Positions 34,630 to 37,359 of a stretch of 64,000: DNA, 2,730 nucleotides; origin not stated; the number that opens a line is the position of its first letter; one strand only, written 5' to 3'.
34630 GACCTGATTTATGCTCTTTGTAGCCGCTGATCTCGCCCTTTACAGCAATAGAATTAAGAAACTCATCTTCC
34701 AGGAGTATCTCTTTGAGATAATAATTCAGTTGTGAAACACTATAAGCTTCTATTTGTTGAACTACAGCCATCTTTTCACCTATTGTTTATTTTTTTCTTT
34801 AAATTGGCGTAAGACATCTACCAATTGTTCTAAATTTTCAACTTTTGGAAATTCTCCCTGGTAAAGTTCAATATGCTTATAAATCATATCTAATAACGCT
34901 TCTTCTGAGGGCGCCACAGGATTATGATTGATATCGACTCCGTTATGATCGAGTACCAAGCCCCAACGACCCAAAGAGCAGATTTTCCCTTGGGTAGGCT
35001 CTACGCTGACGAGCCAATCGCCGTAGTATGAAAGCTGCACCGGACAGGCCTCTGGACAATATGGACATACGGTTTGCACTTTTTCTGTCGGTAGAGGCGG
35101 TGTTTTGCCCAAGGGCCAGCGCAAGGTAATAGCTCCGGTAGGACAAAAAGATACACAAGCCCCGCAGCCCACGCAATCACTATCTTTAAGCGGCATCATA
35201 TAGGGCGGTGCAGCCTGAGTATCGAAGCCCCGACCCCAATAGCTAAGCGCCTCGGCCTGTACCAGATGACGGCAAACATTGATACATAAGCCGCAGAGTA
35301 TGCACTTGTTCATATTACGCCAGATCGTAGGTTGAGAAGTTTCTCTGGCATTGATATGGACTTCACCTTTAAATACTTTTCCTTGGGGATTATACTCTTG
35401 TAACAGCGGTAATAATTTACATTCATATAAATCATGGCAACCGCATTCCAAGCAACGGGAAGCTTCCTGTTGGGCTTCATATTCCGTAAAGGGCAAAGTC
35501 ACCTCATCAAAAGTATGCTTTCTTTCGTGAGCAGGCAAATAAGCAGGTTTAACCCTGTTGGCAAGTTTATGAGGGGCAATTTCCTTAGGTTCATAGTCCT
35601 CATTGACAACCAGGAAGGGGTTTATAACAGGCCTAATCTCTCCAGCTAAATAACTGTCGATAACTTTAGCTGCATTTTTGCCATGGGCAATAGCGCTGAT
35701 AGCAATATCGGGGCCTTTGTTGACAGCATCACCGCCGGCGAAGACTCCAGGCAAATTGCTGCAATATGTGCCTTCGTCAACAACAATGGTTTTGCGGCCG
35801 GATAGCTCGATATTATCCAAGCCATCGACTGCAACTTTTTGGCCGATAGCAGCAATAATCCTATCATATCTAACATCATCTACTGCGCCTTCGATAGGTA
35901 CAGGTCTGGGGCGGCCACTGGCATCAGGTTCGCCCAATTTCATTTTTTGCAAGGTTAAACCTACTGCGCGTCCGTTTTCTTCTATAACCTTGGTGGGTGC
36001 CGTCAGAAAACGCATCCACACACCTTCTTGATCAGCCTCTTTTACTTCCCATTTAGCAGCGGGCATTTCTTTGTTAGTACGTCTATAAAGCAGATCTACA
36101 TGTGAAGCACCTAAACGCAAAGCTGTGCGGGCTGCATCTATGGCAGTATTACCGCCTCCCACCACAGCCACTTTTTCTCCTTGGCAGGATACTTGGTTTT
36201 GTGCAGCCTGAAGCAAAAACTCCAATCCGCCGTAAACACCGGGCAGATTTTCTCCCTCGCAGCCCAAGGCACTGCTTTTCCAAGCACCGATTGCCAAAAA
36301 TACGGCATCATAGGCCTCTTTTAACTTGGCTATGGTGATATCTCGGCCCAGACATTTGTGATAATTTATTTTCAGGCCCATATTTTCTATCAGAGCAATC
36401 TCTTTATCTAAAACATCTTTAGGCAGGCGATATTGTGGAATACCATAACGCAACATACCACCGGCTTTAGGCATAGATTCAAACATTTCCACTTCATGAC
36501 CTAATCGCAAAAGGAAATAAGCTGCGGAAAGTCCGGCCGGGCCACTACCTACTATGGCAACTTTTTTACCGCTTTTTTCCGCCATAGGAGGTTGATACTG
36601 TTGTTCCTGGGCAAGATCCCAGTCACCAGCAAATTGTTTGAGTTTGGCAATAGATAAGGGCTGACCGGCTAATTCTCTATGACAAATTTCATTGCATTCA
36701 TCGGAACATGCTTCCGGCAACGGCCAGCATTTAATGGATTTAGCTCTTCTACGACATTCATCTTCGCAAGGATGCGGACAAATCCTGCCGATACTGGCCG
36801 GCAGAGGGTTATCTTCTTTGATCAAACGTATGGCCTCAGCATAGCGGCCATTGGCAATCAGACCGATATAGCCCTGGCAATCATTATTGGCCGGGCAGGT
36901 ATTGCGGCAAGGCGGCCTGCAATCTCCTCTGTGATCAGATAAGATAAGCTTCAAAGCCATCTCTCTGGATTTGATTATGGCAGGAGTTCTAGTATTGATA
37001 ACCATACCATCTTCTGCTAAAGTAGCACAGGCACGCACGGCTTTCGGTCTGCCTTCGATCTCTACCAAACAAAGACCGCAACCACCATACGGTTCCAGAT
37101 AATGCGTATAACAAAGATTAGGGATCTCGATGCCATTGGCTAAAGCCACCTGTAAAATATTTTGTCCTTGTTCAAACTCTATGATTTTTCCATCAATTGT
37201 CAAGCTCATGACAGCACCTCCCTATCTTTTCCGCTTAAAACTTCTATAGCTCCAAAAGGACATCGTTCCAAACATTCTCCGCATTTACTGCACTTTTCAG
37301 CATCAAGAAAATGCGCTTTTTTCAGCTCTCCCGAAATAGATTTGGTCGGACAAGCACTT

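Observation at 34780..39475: Three-subunit HydABC-type complex with bifurcation signatures but an NADPH-flavin domain instead of a catalytic metal site (Stn/NfnABC-like transhydrogenase)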

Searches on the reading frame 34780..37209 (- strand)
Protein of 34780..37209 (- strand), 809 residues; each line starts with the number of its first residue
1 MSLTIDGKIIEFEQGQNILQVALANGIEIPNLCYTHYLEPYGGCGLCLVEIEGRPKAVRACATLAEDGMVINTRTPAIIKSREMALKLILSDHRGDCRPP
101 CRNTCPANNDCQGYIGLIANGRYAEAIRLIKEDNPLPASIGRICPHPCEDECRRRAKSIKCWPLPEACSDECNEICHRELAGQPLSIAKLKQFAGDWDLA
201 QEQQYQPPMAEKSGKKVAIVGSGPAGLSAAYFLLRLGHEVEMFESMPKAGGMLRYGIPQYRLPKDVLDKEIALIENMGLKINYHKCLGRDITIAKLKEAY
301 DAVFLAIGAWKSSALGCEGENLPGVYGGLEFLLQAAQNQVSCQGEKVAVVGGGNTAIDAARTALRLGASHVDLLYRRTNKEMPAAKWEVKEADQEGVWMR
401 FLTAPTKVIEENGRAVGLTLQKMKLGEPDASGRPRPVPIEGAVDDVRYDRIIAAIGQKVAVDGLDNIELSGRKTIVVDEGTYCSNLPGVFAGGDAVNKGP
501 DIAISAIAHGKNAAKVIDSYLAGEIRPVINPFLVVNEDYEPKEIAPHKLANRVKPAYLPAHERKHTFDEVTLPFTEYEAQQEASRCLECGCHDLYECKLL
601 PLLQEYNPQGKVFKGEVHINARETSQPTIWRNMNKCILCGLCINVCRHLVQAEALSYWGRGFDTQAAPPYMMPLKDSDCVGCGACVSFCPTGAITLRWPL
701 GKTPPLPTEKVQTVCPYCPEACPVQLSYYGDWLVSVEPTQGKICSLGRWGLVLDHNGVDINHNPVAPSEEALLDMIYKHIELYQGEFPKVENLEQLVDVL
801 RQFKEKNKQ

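Call 3: search_protein_families(library=pfam, proteins=[window:34780-37209:-], max_evalue=0.01)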
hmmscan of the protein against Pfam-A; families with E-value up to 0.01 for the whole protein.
window:34780-37209:- (809 aa): 31 families (the best 25 are shown)
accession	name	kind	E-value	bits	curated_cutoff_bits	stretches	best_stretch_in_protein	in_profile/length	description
PF07992.20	Pyr_redox_2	-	1.7e-33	116.7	26.1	1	215-510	1-291/291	Pyridine nucleotide-disulphide oxidoreductase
PF13510.11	Fer2_4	-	1.7e-19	70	22.8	1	2-75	5-81/82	2Fe-2S iron-sulfur cluster binding domain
PF14691.11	Fer4_20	-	5.4e-18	65.3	25.8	2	97-158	27-91/113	Dihydroprymidine dehydrogenase domain II, 4Fe-4S cluster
PF13738.12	Pyr_redox_3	-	2.6e-11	43.8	30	1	334-493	154-305/305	Pyridine nucleotide-disulphide oxidoreductase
PF00070.33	Pyr_redox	-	2.7e-10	41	22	2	216-248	1-33/82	Pyridine nucleotide-disulphide oxidoreductase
PF00037.32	Fer4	-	2.8e-09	36.9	21.1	2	677-695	6-24/24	4Fe-4S binding domain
PF12838.12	Fer4_7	-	9e-09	36.1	27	2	635-693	1-52/52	4Fe-4S dicluster domain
PF14697.11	Fer4_21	-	1.8e-08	34.8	35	1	633-696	5-59/59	4Fe-4S dicluster domain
PF00111.32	Fer2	-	6.1e-08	32.9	21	1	4-63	2-74/77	2Fe-2S iron-sulfur cluster binding domain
PF13450.12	NAD_binding_8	-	2.4e-07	31.4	21.9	1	219-254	1-36/68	NAD(P)-binding Rossmann-like domain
PF12831.13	FAD_oxidored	-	3.1e-07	30.5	27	1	217-253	2-38/416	FAD dependent oxidoreductase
PF01262.27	AlaDh_PNT_C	-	1e-06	28.8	23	0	216-248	30-62/214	Alanine dehydrogenase/PNT, C-terminal domain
PF13187.11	Fer4_9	-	3.9e-06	27.2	27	1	635-694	1-52/52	4Fe-4S dicluster domain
PF01266.30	DAO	-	5.2e-05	23.4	27.9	1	216-250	1-35/353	FAD dependent oxidoreductase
PF13183.11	Fer4_8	-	6.3e-05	23.9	27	1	633-692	2-67/68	4Fe-4S dicluster domain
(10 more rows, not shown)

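Call 4: search_protein_families(library=ncbifam, proteins=[window:34780-37209:-], max_evalue=0.01)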
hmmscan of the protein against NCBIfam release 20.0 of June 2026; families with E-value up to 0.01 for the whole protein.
window:34780-37209:- (809 aa): 119 families (the best 25 are shown)
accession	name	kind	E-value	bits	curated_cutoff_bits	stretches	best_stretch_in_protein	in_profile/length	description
NF009454.0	PRK12814.1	equivalog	3.7e-201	669.9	916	2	167-649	146-631/657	putative NADPH-dependent glutamate synthase small subunit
NF009410.0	PRK12771.1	subfamily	2.9e-151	504.9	516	2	167-646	92-555/566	NAD(P)-binding protein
NF009414.0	PRK12778.1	equivalog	6.8e-110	368.5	1103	2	96-522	333-750/752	bifunctional dihydroorotate dehydrogenase B NAD binding subunit/NADPH-dependent glutamate synthase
TIGR01316.1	gltA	equivalog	8.1e-105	351.2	471.75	2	98-521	35-449/449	NADPH-dependent glutamate synthase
TIGR03315.1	Se_ygfK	equivalog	2.2e-100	336.6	835.3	2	167-590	489-887/1012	putative selenate reductase subunit YgfK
TIGR01318.1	gltD_gamma_fam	subfamily_domain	2e-88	297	482.95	2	98-521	47-465/467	glutamate synthase, small subunit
NF010590.0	PRK13984.1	equivalog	3.6e-86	289.6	946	3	167-523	240-608/611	putative oxidoreductase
NF009408.0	PRK12769.1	equivalog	1.6e-84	284.3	1003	2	101-522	236-652/659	formate-dependent uric acid utilization protein AegA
NF009409.0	PRK12770.1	subfamily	2.6e-73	247.1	343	1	210-524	14-353/360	putative glutamate synthase subunit beta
NF009413.0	PRK12775.1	equivalog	4.4e-73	246.6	1895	1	98-522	338-755/1006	putative trifunctional 2-polyprenylphenol hydroxylase/glutamate synthase subunit beta/ferritin domain-containing protein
NF009415.0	PRK12779.1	equivalog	5.2e-65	219.9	1519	1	103-518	212-623/944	putative bifunctional glutamate synthase subunit beta/2-polyprenylphenol hydroxylase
TIGR01317.1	GOGAT_sm_gam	subfamily_domain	4.1e-61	207.3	447.7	3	168-524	97-481/485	glutamate synthase small subunit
NF009451.0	PRK12809.1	equivalog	9.6e-60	202.5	1154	1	101-516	219-629/639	formate-dependent uric acid utilization protein YgfT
NF045663.1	diclust_near_Sec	equivalog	6.2e-49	166.8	530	3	166-312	61-202/759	pyridine nucleotide-disulfide oxidoreductase/dicluster-binding protein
NF040763.1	FeFe_hydrog_A6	exception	4.9e-48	163.9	765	2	2-112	2-107/571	NADH-dependent [FeFe] hydrogenase, group A6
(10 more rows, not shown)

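Call 5: search_solved_structures(query=window:34780-37209:-, show_alignments=1)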
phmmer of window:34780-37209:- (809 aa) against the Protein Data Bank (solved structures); distinct sequences matched with E-value up to 0.001: 130 (the best 60 are shown).
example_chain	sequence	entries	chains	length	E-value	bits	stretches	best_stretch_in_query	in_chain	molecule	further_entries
9bov_A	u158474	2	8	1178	3.4e-247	826.2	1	3-752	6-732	Molybdopterin oxidoreductase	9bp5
8oh5_C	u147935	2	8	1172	2.3e-222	744.1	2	175-751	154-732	Formate dehydrogenase-O, major subunit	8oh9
9n5u_A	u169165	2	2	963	2.9e-172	578.4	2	176-737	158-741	NfnA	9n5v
4ylf_B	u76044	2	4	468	3e-88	300.5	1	100-527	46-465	Dihydropyrimidine dehydrogenase subunit A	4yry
5jca_L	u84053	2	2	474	6.3e-82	279.6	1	100-524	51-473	NADH-dependent Ferredoxin:NADP Oxidoreductase (NfnI) subunit alpha | NADH-dependent Ferredoxin:NADP Oxidoreductase subunit alpha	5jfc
5vj7_A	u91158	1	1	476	2.9e-68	234.4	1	99-522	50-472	Oxidoreductase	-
6s6s_G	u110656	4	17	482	1.7e-54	188.8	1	186-524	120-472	Glutamate synthase [NADPH] small chain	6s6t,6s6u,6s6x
2vdc_G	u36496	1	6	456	3.2e-52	181.3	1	97-524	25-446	GLUTAMATE SYNTHASE [NADPH] SMALL CHAIN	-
7mfm_I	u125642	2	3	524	3e-44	154.9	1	103-524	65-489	Glutamate synthase (NADPH) small chain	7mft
8a6t_A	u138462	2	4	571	6.1e-39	137.4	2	2-99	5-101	Electron bifurcating hydrogenase subunit HydA1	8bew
7m31_A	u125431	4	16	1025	7.5e-38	133.8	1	99-524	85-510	Dihydropyrimidine dehydrogenase [NADP(+)]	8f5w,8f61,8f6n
1gt8_A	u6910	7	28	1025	7.5e-38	133.8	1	99-524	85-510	DIHYDROPYRIMIDINE DEHYDROGENASE | Dihydropyrimidine dehydrogenase [NADP(+)]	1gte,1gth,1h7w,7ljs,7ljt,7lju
1h7x_A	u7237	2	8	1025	7.5e-38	133.8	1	99-524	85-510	DIHYDROPYRIMIDINE DEHYDROGENASE | Dihydropyrimidine dehydrogenase [NADP(+)]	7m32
6tg9_A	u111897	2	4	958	1.4e-35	126.3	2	2-112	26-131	Formate dehydrogenase subunit alpha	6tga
7t2r_A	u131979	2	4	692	1.5e-35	126.2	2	2-98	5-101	NiFe hydrogenase subunit A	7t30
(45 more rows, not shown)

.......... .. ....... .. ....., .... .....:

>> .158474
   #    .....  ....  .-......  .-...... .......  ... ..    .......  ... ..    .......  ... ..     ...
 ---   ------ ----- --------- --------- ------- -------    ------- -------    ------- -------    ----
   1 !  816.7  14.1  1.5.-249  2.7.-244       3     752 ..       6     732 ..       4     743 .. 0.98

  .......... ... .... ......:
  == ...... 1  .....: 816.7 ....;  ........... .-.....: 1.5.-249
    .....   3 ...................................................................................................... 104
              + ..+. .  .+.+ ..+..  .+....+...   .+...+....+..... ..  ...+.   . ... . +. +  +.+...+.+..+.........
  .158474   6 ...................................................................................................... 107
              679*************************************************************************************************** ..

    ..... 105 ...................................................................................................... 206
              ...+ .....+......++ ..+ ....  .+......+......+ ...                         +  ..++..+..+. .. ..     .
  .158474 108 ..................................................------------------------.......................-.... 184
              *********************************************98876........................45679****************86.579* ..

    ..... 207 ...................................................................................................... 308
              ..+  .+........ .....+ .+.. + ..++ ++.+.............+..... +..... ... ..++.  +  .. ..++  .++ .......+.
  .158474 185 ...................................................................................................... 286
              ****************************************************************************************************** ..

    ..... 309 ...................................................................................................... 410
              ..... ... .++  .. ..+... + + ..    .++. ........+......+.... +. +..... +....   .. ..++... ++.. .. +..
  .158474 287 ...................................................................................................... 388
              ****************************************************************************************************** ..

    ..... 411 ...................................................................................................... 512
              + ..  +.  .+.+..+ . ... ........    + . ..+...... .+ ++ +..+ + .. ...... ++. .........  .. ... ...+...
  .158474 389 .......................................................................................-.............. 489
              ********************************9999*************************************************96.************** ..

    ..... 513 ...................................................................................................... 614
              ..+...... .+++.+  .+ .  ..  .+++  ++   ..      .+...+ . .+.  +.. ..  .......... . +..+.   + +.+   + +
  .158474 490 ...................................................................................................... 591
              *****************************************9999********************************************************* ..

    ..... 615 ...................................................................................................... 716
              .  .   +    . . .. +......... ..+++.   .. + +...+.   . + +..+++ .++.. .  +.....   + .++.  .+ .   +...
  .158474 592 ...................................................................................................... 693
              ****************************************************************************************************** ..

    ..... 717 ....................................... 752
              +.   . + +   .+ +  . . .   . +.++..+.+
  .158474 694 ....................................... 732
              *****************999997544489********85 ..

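Call 12: find_homologous_proteins(query=window:34780-37209:-, region=1-809)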
Query window:34780-37209:-, residues 1-809 (809 aa): 7997 proteins with E <= 0.001 among 8000 candidates; the best 120 are listed.
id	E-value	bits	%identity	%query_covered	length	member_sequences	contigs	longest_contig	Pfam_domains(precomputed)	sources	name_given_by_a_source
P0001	0.0e+0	1907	100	100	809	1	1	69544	PF14697.12,PF13450.13,PF00111.33,PF07992.21,PF00070.34,PF12838.13,PF12831.14,PF13510.12,PF14691.12,PF00037.33,PF13738.13,PF01262.28,PF13187.12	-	-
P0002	0.0e+0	1417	74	100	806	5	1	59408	PF14697.12,PF13241.13,PF13450.13,PF00111.33,PF07992.21,PF00070.34,PF12838.13,PF22117.3,PF12831.14,PF01266.31,PF13510.12,PF14691.12,PF00037.33,PF13738.13,PF01262.28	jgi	jgi:formate dehydrogenase major subunit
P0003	0.0e+0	1366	70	100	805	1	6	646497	PF13510.12,PF13450.13,PF14691.12,PF07992.21,PF00070.34,PF00037.33,PF13738.13,PF12838.13,PF01262.28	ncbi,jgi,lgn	ncbi:MAG: FAD-dependent oxidoreductase [Bacillota bacterium]|jgi:formate dehydrogenase major subunit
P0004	0.0e+0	1275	67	100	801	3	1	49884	PF13510.12,PF13450.13,PF14691.12,PF07992.21,PF00070.34,PF00037.33,PF13738.13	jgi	-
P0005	0.0e+0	1256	66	100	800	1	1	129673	PF13510.12,PF13450.13,PF14691.12,PF07992.21,PF00070.34,PF00037.33,PF12838.13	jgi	-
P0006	0.0e+0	1225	65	100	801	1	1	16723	PF14697.12,PF13510.12,PF13450.13,PF14691.12,PF07992.21,PF00070.34,PF00037.33,PF13738.13,PF12838.13,PF13187.12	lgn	-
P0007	2.5e-273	928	52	99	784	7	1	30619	PF13450.13,PF07992.21,PF00070.34,PF03486.21,PF12838.13,PF12831.14,PF01946.24,PF01266.31,PF13510.12,PF14691.12,PF00037.33,PF13738.13,PF01262.28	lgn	-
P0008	5.1e-265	900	52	99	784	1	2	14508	PF13450.13,PF00111.33,PF07992.21,PF12837.13,PF00070.34,PF03486.21,PF12838.13,PF22117.3,PF12831.14,PF01946.24,PF01266.31,PF13510.12,PF14691.12,PF00037.33,PF13738.13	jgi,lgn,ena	-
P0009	1.7e-261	889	51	99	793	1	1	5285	PF13450.13,PF00111.33,PF07992.21,PF00070.34,PF12838.13,PF22117.3,PF01494.26,PF12831.14,PF01266.31,PF13510.12,PF14691.12,PF00037.33,PF13738.13,PF01262.28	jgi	jgi:formate dehydrogenase major subunit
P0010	9.6e-261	886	50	99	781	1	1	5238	PF14697.12,PF13450.13,PF07992.21,PF12837.13,PF00070.34,PF12838.13,PF12831.14,PF01266.31,PF13510.12,PF14691.12,PF00037.33,PF13738.13,PF13237.12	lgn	-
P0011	1.5e-258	879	52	98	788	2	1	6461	PF01266.31,PF13510.12,PF13450.13,PF14691.12,PF00111.33,PF07992.21,PF00070.34,PF00037.33,PF13738.13,PF12838.13,PF22117.3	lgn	-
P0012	7.6e-256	870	51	97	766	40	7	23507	PF14697.12,PF01946.24,PF01266.31,PF13510.12,PF13450.13,PF14691.12,PF07992.21,PF00070.34,PF00037.33,PF13738.13,PF12838.13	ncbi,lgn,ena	-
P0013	1.8e-255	869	50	100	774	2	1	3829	PF13450.13,PF07992.21,PF00070.34,PF03486.21,PF12838.13,PF22117.3,PF01266.31,PF13510.12,PF14691.12,PF00037.33,PF13738.13,PF01262.28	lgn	-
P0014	3.6e-255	868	50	99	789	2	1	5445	PF01266.31,PF13510.12,PF13450.13,PF14691.12,PF00111.33,PF07992.21,PF00070.34,PF00037.33,PF13738.13,PF12838.13,PF22117.3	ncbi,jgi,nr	ncbi:MAG: FAD-dependent oxidoreductase [Clostridiales bacterium]|jgi:formate dehydrogenase major sub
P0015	1.7e-252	859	51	97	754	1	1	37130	PF14697.12,PF13450.13,PF00111.33,PF07992.21,PF00070.34,PF03486.21,PF12838.13,PF12831.14,PF01946.24,PF01266.31,PF13510.12,PF14691.12,PF00037.33,PF13738.13,PF01262.28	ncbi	-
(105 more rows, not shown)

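Call 21: find_related_loci(query=window:34780-37209:-, collection=genome_contigs, flank=6000)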
Query window:34780-37209:- (809 aa) in genome_contigs; peptide patterns used: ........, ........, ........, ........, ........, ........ (x = any residue, [..] = any of these).
300 stretches matched a pattern; 270 encode a relative of the query (tblastn E <= 1e-3); the best 80 are kept; 80 distinct loci.
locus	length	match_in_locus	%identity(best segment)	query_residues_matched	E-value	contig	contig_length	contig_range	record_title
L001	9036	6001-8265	47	1-768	0e+0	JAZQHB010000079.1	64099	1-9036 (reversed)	MAG: Acutalibacteraceae bacterium isolate T1900044629_TS20190095.MAGScoT_cleanbin_000012 SGB_997_k141_445655, whole geno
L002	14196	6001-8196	48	1-751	0e+0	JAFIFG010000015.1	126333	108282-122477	MAG: Clostridiaceae bacterium isolate coassembly_bin.26 k141_117742, whole genome shotgun sequence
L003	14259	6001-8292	48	1-783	0e+0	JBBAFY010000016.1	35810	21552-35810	MAG: Tissierellales bacterium isolate SO_2017_LW2_59 scaffold_2608_c1_LW138R_2017, whole genome shotgun sequence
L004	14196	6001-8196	50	1-751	0e+0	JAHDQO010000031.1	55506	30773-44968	MAG: Tissierellales bacterium isolate SM3-B4.1 k141_46508, whole genome shotgun sequence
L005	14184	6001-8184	48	1-751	0e+0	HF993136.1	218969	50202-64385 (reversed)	Eubacterium sp. CAG:180 genomic scaffold, scf64, whole genome shotgun sequence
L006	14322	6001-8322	46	1-789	0e+0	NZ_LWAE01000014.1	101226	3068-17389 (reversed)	Clostridium magnum DSM 2767 CLMAG_contig000014, whole genome shotgun sequence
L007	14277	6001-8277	48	1-796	0e+0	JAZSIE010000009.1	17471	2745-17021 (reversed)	MAG: Acutalibacteraceae bacterium isolate T1900044573_TS20190039.MAGScoT_cleanbin_000012 SGB_456_k141_2419975, whole gen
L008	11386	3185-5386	48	1-751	0e+0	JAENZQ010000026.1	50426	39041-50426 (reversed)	MAG: Anaerovorax odorimutans isolate BM5_bin.11 BM5_bin11_NODE_234_length_50426_cov_8.005082, whole genome shotgun seque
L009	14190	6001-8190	49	1-749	0e+0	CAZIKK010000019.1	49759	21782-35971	MAG TPA_asm: uncultured Clostridia bacterium isolate SRP241341_co1_251 genome assembly, contig: NODE_849_length_49759_co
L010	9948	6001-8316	47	1-787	0e+0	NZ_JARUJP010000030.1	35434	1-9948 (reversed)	Clostridium tanneri strain A1-XYC3 assembly_contig_30, whole genome shotgun sequence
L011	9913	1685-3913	46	1-761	0e+0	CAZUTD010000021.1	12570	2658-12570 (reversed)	MAG TPA_asm: uncultured Clostridiaceae bacterium isolate SRP192927_co8_6 genome assembly, contig: NODE_4610_length_12570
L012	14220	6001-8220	47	1-773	0e+0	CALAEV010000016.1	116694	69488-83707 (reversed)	MAG TPA_asm: uncultured Clostridia bacterium isolate SRR6425826_bin.30_CONCOCT_v1.1_MAG genome assembly, contig: ERZ1767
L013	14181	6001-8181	47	1-752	0e+0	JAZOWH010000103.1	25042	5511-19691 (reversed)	MAG: Candidatus Fimenecus sp. isolate T1900045523_YK20190217.MAGScoT_cleanbin_000058 SGB_7656_k141_2416112, whole genome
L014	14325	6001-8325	48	1-796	0e+0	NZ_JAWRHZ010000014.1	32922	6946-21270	MAG: Proteiniborus sp. isolate ADS25 c_000000044813, whole genome shotgun sequence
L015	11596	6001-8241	47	1-773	0e+0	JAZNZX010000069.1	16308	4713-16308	MAG: Candidatus Fimenecus sp. isolate T1900044765_TS20190231.MAGScoT_cleanbin_000013 SGB_2408_k141_1615263, whole genome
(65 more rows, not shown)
